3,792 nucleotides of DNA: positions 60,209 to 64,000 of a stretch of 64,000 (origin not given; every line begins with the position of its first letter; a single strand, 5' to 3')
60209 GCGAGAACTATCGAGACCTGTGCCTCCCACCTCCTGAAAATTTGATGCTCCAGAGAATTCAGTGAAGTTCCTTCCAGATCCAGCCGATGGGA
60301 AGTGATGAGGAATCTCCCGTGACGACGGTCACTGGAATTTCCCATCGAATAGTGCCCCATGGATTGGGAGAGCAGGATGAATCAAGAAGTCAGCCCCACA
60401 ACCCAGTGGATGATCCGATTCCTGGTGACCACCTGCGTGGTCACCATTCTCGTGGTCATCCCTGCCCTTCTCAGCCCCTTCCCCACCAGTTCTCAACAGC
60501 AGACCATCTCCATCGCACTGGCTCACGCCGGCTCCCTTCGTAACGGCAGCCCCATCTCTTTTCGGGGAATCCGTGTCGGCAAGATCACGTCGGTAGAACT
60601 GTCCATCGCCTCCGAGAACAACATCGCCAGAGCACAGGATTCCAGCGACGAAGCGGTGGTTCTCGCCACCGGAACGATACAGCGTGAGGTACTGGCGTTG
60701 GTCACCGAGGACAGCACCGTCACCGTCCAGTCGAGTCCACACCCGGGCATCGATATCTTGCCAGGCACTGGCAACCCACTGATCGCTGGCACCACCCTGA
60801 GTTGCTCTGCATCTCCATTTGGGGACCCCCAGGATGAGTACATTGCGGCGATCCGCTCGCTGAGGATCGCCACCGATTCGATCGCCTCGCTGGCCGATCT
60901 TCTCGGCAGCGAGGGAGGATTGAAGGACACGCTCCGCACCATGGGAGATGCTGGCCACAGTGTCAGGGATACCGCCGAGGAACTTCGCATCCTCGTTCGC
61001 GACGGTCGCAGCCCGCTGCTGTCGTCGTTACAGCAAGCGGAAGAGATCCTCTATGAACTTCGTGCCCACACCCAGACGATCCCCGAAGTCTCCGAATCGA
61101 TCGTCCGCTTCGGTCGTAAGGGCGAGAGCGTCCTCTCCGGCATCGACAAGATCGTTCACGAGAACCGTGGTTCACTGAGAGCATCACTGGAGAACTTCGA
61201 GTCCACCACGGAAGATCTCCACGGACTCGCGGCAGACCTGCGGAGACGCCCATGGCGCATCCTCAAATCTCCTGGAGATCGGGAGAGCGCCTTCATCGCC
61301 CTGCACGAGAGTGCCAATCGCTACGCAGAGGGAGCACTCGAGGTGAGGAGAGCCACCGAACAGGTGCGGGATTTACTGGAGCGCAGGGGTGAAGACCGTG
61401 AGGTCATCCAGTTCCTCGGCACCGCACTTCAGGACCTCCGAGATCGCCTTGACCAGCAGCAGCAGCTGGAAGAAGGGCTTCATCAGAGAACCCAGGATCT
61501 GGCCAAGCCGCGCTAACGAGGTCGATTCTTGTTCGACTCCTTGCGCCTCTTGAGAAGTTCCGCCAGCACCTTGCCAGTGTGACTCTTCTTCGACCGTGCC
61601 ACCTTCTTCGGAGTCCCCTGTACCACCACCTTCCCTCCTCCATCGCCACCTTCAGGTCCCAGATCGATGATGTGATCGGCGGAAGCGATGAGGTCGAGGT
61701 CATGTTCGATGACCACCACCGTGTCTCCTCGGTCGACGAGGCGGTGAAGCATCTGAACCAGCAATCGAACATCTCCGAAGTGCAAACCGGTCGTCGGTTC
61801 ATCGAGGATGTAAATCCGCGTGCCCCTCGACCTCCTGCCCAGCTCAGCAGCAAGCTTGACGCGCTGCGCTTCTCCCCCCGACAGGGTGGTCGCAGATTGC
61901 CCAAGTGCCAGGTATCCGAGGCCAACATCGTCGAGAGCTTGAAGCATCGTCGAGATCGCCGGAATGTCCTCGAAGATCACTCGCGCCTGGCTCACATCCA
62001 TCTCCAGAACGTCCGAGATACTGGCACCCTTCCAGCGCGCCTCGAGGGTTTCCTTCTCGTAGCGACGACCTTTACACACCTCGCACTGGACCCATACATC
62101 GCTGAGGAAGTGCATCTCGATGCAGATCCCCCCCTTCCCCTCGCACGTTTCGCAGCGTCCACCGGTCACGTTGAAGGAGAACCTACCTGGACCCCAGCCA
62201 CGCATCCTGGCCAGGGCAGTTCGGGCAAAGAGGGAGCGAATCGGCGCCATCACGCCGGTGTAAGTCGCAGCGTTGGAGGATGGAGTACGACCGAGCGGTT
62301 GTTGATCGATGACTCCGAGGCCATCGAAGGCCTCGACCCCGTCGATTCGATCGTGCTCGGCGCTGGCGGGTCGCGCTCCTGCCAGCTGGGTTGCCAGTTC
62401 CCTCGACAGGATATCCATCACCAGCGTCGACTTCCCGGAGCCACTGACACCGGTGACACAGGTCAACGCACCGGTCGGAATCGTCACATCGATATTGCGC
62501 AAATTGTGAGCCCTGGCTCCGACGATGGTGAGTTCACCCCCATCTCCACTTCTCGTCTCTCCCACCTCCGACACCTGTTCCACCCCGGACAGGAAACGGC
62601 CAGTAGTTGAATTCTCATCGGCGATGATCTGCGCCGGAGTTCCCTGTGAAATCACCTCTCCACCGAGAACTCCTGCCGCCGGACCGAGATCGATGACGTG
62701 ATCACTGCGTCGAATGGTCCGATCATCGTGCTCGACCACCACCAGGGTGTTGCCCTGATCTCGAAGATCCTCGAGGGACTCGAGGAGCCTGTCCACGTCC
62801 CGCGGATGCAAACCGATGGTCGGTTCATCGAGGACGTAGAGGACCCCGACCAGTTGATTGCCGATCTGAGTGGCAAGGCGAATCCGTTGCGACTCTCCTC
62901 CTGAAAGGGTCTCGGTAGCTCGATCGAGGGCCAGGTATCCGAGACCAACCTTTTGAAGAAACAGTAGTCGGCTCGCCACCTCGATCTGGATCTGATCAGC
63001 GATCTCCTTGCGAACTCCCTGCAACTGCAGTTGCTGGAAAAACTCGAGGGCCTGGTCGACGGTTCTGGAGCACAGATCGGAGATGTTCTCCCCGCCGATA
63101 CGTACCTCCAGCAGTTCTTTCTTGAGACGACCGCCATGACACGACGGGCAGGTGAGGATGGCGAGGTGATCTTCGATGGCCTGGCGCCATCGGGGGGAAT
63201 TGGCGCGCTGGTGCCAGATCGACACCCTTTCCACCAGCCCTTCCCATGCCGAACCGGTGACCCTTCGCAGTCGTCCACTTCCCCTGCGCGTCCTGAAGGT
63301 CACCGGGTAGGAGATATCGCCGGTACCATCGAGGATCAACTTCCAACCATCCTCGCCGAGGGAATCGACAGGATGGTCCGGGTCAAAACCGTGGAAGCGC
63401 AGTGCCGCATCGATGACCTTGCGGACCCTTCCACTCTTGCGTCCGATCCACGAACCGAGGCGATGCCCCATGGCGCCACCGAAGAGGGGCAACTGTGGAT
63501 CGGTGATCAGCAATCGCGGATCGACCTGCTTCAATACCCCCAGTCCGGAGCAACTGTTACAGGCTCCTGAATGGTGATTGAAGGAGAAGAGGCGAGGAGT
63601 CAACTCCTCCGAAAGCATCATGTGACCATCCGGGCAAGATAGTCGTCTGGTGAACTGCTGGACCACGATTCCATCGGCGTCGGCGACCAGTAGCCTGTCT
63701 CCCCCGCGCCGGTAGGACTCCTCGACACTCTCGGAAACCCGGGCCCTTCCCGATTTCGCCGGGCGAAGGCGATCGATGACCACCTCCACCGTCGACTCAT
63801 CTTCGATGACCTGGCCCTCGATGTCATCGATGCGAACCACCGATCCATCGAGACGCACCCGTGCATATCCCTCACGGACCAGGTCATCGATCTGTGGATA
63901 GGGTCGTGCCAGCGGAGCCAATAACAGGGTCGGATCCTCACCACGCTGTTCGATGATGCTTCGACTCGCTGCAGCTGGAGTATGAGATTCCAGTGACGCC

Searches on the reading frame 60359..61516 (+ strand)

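Call 9: search_protein_families(library=pfam, proteins=[window:60359-61516:+])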
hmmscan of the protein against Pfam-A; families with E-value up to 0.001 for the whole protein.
window:60359-61516:+ (385 aa): 1 family
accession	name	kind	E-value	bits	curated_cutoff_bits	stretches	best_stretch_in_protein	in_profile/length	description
PF02470.25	MlaD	-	2.7e-08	34.3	25.1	1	47-124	2-66/81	MlaD protein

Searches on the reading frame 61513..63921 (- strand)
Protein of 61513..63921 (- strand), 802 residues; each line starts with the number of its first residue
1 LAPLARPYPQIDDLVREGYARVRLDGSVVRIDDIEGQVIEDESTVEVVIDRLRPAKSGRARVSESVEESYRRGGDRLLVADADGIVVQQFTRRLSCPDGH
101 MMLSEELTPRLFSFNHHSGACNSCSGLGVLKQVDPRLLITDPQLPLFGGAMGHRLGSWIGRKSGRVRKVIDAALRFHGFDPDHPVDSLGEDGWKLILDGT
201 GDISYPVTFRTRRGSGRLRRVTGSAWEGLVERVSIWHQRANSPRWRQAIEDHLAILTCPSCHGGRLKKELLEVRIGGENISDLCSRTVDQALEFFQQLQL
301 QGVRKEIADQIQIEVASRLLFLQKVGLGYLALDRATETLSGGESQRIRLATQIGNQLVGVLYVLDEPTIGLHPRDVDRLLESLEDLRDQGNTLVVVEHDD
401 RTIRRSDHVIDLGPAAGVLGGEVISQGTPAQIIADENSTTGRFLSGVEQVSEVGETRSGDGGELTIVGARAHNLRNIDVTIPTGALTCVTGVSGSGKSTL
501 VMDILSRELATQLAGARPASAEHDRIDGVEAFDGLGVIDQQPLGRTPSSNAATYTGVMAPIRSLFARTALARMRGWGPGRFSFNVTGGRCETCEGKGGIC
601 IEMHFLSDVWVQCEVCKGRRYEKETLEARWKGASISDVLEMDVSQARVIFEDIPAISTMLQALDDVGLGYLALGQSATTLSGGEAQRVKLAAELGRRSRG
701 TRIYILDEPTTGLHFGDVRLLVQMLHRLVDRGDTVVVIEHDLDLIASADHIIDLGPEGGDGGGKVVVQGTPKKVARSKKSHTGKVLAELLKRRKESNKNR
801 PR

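Call 9: search_protein_families(library=pfam, proteins=[window:61513-63921:-])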
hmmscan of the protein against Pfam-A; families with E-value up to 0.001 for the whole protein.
window:61513-63921:- (802 aa): 5 families
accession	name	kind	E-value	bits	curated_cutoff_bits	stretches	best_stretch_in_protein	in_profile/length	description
PF00005.33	ABC_tran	-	1e-17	65.5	25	2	656-711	85-137/137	ABC transporter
PF17760.6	UvrA_inter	-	1.8e-12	47.6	23.3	1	11-82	37-108/109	UvrA interaction domain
PF17755.6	UvrA_DNA-bind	-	1.6e-10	41.7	23.2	1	134-250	1-109/110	UvrA DNA-binding domain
PF13304.12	AAA_21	-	5.9e-09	36.9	27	0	360-396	260-296/304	AAA domain, putative AbiEii toxin, Type IV TA system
PF02463.25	SMC_N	-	1.6e-07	31.4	40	0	46-411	135-210/220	RecF/RecN/SMC N terminal domain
